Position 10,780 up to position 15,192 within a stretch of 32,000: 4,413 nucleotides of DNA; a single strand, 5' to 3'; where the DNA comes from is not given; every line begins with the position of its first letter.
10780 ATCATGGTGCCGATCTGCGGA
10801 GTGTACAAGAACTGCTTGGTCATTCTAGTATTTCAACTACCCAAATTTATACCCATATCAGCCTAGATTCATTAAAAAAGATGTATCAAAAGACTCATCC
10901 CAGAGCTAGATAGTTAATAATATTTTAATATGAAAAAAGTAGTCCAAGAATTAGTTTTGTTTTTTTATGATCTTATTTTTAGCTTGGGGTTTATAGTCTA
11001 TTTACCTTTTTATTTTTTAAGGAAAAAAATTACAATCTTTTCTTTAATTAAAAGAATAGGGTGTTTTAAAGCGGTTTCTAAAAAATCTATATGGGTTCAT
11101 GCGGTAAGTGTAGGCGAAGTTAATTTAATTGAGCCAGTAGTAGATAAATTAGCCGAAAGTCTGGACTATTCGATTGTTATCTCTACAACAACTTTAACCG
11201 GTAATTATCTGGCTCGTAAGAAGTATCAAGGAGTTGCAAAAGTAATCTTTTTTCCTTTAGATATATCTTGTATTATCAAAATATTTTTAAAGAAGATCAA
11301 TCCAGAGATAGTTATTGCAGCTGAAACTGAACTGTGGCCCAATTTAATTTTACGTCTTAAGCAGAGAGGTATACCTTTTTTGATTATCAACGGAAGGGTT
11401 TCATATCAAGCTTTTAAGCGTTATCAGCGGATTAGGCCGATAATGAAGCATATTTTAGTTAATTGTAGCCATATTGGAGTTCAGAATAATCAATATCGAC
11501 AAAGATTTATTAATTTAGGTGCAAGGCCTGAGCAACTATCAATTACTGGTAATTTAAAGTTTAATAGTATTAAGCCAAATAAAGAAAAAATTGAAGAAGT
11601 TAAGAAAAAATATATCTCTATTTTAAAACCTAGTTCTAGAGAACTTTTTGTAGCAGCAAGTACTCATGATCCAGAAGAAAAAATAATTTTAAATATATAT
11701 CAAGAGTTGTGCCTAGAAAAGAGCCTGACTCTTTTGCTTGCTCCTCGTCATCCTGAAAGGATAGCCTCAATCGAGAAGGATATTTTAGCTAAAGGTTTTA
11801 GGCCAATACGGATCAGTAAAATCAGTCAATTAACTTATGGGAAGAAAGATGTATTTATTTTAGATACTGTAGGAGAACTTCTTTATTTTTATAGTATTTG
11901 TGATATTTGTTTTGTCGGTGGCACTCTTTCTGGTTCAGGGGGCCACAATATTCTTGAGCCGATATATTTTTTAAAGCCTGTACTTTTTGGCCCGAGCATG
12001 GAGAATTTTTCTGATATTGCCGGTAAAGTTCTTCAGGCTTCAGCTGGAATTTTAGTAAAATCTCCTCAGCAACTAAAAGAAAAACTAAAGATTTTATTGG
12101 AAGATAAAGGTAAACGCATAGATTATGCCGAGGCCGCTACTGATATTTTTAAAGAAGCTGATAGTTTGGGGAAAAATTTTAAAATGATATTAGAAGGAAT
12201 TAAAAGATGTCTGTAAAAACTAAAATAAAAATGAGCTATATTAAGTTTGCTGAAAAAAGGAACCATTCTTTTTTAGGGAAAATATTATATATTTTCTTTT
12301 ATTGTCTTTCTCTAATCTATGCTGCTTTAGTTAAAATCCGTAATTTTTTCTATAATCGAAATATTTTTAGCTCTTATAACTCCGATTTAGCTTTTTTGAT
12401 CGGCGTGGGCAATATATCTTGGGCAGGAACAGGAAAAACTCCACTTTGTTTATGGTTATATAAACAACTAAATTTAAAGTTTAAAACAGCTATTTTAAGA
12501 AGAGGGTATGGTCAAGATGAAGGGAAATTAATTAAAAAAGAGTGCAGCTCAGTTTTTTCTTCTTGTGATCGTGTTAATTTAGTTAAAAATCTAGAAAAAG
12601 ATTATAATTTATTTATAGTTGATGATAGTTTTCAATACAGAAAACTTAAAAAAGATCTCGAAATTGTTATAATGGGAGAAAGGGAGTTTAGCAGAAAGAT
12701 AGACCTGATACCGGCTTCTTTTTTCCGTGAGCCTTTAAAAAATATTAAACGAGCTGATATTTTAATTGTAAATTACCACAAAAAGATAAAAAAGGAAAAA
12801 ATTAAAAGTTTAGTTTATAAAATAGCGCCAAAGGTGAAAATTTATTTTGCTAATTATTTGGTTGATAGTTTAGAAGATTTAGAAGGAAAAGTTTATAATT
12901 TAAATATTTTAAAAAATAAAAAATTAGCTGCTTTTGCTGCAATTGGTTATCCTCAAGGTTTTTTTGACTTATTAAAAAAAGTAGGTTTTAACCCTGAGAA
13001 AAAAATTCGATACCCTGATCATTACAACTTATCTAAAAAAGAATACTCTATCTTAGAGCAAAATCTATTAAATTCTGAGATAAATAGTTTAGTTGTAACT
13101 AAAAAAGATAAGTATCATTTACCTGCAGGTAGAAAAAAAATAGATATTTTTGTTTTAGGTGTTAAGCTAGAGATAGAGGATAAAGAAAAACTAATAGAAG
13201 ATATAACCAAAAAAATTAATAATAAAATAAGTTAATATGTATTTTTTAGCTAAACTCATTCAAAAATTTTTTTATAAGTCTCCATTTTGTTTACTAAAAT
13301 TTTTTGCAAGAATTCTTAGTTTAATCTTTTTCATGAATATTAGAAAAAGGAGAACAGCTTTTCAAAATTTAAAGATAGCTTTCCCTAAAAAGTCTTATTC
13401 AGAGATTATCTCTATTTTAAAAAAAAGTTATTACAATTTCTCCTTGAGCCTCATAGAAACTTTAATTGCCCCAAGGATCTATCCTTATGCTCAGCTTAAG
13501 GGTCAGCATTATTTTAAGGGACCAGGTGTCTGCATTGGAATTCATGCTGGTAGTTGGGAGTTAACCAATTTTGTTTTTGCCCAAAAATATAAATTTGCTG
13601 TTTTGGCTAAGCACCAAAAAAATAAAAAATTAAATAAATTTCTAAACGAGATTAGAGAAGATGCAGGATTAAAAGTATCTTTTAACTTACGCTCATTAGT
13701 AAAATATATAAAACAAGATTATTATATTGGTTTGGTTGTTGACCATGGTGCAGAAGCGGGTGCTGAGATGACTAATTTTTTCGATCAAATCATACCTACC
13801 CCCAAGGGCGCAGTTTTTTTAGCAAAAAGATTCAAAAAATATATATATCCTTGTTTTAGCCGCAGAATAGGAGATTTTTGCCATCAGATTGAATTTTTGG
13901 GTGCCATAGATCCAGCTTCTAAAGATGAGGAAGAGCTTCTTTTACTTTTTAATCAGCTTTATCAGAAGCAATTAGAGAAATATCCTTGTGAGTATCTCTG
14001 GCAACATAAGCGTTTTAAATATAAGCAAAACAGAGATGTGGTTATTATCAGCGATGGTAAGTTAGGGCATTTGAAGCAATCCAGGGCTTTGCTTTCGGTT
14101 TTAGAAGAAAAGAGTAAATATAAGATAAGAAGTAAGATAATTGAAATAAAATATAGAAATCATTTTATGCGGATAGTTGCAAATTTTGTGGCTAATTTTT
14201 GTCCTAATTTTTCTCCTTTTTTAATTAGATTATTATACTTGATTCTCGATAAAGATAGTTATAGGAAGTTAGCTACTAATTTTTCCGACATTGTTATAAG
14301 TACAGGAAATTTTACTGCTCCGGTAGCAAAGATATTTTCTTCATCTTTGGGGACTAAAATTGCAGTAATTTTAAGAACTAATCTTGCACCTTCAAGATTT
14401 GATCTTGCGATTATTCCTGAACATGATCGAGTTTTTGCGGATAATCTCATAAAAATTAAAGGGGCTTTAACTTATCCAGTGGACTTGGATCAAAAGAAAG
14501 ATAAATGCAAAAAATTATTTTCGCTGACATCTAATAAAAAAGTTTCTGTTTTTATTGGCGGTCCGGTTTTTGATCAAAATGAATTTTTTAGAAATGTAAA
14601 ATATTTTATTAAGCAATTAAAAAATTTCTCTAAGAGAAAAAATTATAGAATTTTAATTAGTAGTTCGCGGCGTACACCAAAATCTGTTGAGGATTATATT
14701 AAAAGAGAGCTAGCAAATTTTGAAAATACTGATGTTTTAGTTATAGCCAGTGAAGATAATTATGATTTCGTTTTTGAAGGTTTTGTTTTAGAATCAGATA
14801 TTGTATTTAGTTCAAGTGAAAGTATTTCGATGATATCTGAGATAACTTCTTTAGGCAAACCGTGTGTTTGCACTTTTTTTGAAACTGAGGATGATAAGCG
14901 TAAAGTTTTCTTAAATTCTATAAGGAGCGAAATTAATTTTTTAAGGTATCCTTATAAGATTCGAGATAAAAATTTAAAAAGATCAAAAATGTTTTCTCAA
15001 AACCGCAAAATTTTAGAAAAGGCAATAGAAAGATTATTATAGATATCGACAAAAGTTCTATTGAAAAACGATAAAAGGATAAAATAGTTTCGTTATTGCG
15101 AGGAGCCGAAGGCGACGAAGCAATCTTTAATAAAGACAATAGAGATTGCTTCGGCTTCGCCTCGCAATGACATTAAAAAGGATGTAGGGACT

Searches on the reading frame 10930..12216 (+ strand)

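Call 63: search_protein_families(library=pfam, proteins=[window:10930-12216:+], max_evalue=0.00001)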
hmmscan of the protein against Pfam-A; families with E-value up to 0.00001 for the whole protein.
window:10930-12216:+ (428 aa): 1 family
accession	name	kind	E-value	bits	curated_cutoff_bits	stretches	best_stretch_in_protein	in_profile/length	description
PF04413.22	Glycos_transf_N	-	7.5e-54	182.4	23.9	1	41-212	5-178/179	3-Deoxy-D-manno-octulosonic-acid transferase (kdotransferase)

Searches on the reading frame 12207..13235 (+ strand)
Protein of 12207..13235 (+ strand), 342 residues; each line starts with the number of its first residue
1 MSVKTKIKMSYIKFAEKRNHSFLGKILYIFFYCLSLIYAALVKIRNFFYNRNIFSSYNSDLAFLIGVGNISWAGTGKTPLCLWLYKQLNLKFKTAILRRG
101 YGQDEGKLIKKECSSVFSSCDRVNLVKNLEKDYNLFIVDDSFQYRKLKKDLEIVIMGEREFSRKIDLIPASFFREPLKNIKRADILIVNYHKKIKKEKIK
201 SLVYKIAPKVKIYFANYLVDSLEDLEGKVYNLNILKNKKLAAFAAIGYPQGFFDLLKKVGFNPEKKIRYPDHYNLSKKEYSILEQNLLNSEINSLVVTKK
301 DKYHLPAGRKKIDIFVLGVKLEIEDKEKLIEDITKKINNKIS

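Call 63: search_protein_families(library=pfam, proteins=[window:12207-13235:+], max_evalue=0.00001)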
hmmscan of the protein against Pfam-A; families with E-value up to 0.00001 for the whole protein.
window:12207-13235:+ (342 aa): 1 family
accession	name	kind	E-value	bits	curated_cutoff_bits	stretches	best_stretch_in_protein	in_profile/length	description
PF02606.20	LpxK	-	1.3e-54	186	27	2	104-337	97-327/328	Tetraacyldisaccharide-1-P 4'-kinase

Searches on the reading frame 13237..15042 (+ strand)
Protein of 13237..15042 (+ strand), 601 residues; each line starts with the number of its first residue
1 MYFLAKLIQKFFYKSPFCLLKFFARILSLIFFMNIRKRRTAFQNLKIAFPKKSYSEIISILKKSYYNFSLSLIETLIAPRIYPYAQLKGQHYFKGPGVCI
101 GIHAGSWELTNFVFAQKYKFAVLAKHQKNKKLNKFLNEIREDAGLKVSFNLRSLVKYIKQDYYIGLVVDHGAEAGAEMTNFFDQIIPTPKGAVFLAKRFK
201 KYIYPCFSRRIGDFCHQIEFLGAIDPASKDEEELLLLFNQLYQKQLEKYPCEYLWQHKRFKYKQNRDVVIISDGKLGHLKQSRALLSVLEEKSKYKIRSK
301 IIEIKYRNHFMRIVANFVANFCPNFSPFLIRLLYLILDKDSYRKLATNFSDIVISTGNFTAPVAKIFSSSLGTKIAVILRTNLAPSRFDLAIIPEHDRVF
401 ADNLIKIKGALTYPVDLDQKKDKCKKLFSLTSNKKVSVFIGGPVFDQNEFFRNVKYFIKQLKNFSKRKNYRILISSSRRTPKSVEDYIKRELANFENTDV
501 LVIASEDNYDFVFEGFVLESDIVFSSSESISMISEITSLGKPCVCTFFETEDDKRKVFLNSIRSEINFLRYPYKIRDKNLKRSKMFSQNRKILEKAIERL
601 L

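Call 63: search_protein_families(library=pfam, proteins=[window:13237-15042:+], max_evalue=0.00001)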
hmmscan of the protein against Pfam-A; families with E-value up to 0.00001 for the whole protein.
window:13237-15042:+ (601 aa): 2 families
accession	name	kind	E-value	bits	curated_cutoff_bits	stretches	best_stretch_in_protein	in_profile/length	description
PF06258.17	Mito_fiss_Elm1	-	5.2e-31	108.3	27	1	277-565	2-272/304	Mitochondrial fission ELM1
PF03279.18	Lip_A_acyltrans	-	4.6e-28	98.7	22.3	1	17-261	31-294/295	Bacterial lipid A biosynthesis acyltransferase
